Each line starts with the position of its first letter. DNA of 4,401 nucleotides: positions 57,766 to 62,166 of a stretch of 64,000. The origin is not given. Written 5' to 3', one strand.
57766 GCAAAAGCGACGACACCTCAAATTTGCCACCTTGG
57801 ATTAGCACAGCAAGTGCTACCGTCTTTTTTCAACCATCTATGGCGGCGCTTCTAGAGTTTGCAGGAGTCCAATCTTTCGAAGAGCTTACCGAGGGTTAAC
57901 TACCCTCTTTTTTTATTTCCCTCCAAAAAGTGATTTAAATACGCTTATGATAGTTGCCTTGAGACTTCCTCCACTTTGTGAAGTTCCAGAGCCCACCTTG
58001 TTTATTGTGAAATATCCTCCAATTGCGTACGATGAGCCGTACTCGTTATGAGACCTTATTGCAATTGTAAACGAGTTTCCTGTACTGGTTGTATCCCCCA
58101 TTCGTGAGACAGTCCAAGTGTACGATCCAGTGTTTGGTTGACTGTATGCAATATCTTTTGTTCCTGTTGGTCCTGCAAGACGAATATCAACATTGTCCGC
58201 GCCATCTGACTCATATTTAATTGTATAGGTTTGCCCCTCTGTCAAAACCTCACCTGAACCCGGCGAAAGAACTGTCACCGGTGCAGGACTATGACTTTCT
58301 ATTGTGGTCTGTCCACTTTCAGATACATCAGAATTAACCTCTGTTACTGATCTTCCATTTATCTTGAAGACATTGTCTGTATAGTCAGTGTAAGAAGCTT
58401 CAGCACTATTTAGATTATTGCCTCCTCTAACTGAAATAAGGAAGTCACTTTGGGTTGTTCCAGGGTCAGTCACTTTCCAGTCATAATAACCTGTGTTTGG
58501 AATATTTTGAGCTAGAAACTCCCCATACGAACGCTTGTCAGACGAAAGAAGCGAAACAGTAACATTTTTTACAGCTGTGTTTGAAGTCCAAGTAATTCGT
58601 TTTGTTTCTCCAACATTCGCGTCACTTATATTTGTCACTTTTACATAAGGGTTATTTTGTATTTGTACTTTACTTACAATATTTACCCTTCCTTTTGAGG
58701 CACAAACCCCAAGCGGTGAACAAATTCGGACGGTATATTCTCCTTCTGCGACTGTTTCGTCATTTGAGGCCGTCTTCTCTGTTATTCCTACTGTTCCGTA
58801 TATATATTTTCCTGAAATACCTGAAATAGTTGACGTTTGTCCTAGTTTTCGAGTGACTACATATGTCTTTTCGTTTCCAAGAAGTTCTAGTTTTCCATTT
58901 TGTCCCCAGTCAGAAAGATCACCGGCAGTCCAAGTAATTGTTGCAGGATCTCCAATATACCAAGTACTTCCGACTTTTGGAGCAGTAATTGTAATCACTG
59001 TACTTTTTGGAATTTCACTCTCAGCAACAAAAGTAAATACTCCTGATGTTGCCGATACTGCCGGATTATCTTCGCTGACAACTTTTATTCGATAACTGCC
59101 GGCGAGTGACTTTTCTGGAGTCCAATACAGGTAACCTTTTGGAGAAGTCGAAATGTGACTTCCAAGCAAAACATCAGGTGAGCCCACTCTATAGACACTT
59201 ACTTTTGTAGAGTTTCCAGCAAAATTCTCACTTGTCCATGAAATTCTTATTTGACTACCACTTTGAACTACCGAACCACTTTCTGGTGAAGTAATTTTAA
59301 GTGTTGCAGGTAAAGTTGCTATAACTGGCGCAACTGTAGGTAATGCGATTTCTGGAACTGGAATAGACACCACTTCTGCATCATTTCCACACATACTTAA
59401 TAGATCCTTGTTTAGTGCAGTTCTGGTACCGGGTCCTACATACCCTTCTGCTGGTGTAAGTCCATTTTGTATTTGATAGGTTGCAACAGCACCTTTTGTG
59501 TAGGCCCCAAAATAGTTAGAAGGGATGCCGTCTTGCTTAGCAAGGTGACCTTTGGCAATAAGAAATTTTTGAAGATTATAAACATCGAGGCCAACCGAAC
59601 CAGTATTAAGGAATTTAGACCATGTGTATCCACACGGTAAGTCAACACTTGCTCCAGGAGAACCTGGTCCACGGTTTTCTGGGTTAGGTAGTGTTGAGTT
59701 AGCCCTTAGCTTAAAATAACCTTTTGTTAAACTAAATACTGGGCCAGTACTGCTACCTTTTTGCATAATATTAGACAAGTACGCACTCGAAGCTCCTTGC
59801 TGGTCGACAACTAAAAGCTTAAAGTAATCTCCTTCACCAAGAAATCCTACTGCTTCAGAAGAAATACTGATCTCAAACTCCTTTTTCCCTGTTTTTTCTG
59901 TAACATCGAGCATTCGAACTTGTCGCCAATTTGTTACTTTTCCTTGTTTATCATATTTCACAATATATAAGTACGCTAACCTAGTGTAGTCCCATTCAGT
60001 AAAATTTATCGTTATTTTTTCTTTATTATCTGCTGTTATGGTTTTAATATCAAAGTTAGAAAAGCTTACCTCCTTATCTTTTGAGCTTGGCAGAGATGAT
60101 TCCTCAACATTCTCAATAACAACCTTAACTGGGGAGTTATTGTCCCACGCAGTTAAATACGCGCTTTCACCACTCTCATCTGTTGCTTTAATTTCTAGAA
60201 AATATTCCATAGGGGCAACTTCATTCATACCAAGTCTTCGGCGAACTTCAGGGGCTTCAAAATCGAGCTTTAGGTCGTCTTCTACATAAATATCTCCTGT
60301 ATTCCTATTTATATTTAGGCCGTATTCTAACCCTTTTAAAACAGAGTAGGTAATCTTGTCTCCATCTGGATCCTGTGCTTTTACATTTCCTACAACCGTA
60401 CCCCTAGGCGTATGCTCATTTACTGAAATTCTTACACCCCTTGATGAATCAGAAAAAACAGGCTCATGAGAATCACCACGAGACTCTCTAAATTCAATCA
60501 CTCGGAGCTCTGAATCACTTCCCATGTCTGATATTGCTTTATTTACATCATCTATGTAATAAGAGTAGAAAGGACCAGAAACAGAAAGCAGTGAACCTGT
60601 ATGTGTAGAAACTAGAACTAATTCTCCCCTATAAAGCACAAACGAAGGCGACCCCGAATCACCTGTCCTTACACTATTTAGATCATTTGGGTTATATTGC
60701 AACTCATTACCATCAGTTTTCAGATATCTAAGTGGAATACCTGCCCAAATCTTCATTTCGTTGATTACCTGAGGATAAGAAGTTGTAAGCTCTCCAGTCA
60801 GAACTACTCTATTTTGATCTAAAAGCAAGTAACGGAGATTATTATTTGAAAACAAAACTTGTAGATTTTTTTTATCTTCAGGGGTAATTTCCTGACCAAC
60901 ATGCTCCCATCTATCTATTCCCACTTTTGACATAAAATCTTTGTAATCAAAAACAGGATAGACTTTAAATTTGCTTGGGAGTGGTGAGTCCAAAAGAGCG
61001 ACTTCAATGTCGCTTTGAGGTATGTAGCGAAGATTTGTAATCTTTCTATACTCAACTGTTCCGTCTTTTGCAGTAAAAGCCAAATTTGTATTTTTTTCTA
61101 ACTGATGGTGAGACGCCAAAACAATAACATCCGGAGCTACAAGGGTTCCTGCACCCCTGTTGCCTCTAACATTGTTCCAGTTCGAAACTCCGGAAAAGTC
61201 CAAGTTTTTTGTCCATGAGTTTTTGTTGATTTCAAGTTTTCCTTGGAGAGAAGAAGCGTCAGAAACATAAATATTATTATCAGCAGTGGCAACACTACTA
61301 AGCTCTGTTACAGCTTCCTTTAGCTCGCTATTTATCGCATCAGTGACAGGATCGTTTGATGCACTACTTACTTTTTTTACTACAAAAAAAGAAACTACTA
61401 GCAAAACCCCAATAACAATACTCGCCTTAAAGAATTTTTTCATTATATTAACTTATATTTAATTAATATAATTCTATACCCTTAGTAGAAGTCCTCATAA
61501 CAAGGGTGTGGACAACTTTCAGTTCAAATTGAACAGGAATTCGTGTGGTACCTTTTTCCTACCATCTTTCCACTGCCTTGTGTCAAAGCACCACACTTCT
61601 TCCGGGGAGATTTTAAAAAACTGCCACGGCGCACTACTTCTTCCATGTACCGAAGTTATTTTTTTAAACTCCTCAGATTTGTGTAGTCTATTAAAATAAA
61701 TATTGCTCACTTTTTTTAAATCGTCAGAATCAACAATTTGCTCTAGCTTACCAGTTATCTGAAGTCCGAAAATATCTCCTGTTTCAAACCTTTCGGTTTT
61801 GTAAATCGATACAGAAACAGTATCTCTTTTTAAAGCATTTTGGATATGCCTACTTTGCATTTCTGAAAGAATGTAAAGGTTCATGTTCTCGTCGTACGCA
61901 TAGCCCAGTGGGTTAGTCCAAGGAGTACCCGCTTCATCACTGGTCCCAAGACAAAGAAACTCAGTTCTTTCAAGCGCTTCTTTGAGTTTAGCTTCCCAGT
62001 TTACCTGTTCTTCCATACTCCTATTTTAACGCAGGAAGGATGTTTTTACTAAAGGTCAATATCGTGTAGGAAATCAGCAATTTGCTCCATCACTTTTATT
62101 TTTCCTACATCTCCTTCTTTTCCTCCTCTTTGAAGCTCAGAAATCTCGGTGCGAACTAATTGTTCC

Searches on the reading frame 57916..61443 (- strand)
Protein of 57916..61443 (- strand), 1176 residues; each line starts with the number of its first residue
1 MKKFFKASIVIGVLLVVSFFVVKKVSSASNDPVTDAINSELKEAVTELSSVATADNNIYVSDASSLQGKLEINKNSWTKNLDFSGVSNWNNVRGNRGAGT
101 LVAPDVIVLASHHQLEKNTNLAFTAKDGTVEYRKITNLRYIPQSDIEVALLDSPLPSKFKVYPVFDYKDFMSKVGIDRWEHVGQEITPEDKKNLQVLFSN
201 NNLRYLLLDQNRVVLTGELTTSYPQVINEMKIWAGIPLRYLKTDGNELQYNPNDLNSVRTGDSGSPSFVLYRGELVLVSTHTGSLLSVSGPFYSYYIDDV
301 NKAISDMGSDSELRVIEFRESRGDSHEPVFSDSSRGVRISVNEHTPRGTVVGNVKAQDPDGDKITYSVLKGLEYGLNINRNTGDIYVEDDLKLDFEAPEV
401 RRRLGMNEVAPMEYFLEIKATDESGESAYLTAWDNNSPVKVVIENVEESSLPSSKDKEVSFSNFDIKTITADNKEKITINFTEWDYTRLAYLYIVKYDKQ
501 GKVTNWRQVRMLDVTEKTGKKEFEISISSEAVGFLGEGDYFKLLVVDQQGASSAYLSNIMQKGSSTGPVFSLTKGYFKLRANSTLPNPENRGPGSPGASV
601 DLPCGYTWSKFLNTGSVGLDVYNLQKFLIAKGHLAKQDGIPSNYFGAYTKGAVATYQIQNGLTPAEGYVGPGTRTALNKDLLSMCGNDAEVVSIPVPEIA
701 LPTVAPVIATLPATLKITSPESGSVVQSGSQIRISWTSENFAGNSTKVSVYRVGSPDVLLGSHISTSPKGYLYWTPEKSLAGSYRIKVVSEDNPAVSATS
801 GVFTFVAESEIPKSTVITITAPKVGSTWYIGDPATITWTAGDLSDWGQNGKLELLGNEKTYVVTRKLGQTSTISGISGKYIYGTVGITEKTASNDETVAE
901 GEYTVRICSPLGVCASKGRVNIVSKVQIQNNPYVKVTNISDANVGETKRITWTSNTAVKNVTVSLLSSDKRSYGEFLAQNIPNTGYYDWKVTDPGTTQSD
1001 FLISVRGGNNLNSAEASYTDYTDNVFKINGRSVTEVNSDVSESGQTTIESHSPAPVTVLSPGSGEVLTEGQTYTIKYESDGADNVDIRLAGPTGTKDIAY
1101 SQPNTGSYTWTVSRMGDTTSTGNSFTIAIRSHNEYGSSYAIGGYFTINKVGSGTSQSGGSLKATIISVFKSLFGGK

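Call 80: search_protein_families(library=pfam, max_evalue=0.001, proteins=[window:57916-61443:-])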
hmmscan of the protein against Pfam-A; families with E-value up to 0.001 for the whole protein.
window:57916-61443:- (1176 aa): 4 families
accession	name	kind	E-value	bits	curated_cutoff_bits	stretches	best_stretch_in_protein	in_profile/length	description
PF10342.15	Kre9_KNH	-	5.3e-14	53.2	24.6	1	1060-1147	1-94/94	Kre9/KNH-like N-terminal Ig-like domain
PF01471.23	PG_binding_1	-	1e-08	35.7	23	1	619-677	3-57/57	Putative peptidoglycan binding domain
PF00028.23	Cadherin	-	5.8e-08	33.5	28.8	1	339-426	3-79/93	Cadherin domain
PF17957.7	Big_7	-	7.1e-07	30.2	24.1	1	714-788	2-70/70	Bacterial Ig domain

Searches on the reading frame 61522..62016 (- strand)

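Call 80: search_protein_families(library=pfam, max_evalue=0.001, proteins=[window:61522-62016:-])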
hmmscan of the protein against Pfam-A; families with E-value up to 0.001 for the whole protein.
window:61522-62016:- (165 aa): 2 families
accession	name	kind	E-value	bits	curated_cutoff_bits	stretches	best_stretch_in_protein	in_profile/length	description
PF01243.27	PNPOx_N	-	2.6e-13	50.8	28.1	1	9-142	3-117/120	Pyridoxamine 5'-phosphate oxidase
PF13883.13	CREG_beta-barrel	-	0.00063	20.2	27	0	37-145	40-152/167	CREG, beta-barrel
